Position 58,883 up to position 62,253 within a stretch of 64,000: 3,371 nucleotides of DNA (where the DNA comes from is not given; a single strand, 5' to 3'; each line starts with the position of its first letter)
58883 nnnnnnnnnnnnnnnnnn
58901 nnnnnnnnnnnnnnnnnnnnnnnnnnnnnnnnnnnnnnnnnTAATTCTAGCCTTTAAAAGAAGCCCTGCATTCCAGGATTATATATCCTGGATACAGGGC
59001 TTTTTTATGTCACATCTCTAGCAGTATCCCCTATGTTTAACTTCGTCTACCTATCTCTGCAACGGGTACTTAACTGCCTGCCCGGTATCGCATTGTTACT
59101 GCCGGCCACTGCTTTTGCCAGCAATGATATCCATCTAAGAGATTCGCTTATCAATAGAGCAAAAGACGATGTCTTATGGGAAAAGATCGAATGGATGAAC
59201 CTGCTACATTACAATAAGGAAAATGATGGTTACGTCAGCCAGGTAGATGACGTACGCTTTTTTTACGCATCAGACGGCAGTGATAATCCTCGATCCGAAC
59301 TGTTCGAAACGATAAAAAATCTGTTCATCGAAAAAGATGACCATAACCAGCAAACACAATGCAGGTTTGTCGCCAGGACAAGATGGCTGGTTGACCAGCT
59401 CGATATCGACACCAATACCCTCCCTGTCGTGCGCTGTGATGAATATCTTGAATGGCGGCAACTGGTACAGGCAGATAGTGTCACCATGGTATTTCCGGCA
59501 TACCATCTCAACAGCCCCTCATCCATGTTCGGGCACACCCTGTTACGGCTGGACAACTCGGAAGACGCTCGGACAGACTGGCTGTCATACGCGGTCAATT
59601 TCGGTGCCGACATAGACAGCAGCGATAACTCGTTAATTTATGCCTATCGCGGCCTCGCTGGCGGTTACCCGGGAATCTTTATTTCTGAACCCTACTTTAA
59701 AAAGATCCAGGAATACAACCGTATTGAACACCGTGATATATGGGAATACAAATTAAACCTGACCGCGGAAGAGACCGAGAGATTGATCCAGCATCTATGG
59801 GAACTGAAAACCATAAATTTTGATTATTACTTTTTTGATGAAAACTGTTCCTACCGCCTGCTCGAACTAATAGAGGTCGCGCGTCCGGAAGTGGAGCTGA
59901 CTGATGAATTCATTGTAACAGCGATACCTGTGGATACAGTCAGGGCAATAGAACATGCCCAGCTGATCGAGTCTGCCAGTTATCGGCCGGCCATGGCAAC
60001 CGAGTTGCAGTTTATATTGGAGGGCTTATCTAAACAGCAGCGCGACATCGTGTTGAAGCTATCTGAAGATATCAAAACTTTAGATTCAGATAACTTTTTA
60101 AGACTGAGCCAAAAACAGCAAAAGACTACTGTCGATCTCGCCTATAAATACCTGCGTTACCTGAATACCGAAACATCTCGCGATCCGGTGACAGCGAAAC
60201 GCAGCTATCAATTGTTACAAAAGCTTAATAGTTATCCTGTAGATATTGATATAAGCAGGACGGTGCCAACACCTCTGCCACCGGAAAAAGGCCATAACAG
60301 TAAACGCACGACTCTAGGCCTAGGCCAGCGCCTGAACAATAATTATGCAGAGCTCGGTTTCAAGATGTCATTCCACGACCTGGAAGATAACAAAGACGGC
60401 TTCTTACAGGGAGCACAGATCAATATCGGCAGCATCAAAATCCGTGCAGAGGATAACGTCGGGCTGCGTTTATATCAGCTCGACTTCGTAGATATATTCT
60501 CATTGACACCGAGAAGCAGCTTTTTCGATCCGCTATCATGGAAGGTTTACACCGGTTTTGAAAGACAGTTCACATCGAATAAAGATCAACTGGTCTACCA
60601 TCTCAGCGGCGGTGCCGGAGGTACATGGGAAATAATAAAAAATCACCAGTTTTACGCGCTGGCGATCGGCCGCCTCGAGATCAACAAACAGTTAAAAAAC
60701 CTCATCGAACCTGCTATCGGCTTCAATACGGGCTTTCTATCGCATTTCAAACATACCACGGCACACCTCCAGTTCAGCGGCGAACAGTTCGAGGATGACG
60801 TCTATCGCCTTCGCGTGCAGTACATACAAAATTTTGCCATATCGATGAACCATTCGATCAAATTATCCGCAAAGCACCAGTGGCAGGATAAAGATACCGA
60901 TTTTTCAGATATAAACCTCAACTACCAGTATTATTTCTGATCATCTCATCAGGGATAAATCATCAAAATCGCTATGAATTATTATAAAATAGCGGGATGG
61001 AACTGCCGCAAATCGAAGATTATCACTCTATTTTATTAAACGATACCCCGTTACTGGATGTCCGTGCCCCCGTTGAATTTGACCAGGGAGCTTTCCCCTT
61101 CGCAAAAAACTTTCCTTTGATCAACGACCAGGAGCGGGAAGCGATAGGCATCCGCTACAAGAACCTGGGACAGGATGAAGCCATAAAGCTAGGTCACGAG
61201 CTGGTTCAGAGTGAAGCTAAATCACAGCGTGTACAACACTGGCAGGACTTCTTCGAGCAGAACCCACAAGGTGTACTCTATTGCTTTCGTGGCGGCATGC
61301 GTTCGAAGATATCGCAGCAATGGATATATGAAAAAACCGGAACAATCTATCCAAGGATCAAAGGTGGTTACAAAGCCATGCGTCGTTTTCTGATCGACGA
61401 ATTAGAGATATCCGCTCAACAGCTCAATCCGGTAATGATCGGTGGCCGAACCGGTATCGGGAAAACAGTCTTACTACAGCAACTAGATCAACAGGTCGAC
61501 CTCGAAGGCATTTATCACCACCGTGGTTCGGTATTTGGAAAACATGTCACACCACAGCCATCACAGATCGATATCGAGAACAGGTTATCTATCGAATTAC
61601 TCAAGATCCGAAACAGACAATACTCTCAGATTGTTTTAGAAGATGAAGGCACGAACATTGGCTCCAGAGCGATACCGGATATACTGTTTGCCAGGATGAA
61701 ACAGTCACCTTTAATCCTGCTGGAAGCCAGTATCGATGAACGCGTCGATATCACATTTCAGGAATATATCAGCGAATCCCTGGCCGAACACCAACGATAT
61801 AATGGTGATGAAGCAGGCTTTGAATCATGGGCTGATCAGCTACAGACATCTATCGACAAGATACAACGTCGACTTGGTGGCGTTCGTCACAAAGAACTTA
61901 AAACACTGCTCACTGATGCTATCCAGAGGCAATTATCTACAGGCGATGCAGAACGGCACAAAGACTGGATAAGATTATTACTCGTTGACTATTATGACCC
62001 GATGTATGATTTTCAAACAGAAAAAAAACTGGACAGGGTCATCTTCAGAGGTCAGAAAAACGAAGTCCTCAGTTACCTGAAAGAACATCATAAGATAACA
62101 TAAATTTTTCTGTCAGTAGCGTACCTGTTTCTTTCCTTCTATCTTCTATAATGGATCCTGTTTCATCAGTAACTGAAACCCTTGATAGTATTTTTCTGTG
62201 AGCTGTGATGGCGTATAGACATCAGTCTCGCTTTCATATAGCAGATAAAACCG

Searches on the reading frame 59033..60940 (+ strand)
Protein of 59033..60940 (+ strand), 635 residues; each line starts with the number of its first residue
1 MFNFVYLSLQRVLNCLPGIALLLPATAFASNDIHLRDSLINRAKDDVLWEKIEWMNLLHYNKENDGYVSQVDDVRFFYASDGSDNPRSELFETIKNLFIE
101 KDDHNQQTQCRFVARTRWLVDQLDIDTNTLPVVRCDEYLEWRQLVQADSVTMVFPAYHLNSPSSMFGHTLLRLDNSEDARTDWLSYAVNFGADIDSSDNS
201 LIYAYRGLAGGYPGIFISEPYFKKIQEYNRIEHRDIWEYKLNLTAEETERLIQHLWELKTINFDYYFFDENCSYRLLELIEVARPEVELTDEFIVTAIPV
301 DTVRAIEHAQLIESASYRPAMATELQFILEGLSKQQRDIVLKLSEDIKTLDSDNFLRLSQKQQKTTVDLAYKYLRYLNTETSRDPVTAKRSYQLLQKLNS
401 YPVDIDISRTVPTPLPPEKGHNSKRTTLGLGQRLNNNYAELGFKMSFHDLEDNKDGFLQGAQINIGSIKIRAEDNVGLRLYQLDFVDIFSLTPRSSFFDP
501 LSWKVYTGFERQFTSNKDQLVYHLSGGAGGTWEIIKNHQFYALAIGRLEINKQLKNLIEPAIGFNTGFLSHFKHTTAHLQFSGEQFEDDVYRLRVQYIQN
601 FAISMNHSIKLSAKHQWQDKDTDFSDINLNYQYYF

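Call 68: search_protein_families(library=pfam, proteins=[window:59033-60940:+], max_evalue=0.01)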
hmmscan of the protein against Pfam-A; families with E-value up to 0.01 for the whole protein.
window:59033-60940:+ (635 aa): 3 families
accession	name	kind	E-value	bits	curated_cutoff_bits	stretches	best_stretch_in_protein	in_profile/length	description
PF25222.1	DUF7840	-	3e-62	210.6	27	1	416-634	3-224/224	Domain of unknown function (DUF7840)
PF13387.12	Lnb_N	-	2.8e-60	203.3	22.2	1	138-308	2-174/175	Lnb N-terminal periplasmic domain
PF25225.1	DUF7843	-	2.1e-21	76.6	25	1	48-122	3-79/79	Domain of unknown function (DUF7843)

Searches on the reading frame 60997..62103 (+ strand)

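Call 68: search_protein_families(library=pfam, proteins=[window:60997-62103:+], max_evalue=0.01)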
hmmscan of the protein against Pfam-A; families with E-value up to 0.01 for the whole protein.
window:60997-62103:+ (368 aa): 4 families
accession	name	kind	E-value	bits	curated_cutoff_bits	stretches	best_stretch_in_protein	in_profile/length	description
PF13191.12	AAA_16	-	0.00014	22.9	32.6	1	137-174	17-55/167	AAA ATPase domain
PF00581.25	Rhodanese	-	0.0026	18.6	22.2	1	15-127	10-98/102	Rhodanese-like domain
PF13401.12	AAA_22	-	0.003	18.3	27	0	146-176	8-33/130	AAA domain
PF12775.13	AAA_7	-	0.0078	16.2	25.8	0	139-196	29-85/181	P-loop containing dynein motor region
